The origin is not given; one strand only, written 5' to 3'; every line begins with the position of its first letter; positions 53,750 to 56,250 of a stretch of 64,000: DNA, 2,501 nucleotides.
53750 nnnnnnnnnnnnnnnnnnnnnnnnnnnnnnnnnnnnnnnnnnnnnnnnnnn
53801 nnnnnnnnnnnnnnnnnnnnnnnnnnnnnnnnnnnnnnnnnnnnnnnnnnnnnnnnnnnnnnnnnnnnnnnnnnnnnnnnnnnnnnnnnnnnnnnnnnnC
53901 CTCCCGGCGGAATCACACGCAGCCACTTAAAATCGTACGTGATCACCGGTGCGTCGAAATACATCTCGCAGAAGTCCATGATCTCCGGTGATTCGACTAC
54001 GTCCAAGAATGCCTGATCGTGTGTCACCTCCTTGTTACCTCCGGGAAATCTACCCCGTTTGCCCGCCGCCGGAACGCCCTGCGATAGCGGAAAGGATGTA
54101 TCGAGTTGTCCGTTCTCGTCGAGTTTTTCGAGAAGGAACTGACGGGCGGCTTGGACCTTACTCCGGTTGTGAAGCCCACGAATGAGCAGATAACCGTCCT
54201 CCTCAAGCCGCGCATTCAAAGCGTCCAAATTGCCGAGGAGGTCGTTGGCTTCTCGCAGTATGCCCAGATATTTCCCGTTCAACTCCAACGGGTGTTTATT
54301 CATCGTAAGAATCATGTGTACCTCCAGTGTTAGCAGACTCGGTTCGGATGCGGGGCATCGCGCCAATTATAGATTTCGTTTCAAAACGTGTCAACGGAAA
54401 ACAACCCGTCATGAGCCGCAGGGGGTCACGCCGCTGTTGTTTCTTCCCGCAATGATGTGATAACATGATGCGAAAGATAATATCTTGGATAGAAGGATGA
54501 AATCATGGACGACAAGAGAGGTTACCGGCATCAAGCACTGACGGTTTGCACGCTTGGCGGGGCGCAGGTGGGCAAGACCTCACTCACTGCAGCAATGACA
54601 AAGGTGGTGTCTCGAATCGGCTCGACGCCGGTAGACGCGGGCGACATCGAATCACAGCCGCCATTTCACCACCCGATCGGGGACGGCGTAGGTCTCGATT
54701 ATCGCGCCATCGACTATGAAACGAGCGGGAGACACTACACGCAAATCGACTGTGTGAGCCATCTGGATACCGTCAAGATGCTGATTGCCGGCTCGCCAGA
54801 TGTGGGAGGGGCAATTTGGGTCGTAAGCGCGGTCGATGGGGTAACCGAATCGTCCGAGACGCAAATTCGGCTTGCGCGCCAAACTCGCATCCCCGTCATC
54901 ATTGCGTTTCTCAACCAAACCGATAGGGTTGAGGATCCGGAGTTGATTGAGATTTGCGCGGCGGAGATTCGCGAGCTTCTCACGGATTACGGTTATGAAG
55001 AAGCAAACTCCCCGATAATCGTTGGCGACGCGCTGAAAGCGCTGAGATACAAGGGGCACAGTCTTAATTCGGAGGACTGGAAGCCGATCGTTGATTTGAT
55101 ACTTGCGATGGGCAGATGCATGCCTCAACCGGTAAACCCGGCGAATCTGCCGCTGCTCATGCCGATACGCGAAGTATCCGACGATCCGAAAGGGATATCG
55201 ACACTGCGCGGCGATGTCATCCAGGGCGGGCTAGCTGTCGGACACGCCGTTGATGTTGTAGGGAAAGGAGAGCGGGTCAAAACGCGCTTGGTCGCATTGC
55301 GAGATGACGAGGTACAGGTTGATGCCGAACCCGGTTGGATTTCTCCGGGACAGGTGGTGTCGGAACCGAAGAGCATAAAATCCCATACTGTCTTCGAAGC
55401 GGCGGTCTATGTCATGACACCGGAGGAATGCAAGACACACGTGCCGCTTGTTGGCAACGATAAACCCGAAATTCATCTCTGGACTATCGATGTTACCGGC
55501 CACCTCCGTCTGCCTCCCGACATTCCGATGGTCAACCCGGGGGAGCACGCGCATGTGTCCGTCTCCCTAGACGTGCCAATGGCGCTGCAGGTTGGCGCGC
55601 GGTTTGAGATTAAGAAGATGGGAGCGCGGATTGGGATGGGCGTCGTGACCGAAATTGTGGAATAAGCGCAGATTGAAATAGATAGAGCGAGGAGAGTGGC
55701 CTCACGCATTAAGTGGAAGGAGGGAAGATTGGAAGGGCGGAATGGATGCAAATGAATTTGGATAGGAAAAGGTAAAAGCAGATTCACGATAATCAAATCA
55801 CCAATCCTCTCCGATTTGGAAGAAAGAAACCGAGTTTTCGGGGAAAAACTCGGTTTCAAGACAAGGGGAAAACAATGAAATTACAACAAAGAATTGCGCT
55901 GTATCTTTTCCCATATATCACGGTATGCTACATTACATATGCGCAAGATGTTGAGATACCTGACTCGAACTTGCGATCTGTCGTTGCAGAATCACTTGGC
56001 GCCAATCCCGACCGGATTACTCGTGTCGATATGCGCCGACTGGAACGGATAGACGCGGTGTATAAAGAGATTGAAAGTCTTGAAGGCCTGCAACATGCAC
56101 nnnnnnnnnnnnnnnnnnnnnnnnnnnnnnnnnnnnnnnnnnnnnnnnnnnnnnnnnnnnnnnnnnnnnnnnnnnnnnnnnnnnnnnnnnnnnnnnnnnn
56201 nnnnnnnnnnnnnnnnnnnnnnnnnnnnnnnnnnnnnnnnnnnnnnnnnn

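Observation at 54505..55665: Full-length EF-Tu paralog with an intact P-loop but degenerate G2/G3/G4 motifs (possible pseudo-GTPase)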

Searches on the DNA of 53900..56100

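Call 70: search_rna_families(source=window, start=53900, end=56100, threshold=evalue, max_evalue=1)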
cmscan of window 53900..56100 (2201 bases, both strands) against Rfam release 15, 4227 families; matches with E-value up to 1: 0.
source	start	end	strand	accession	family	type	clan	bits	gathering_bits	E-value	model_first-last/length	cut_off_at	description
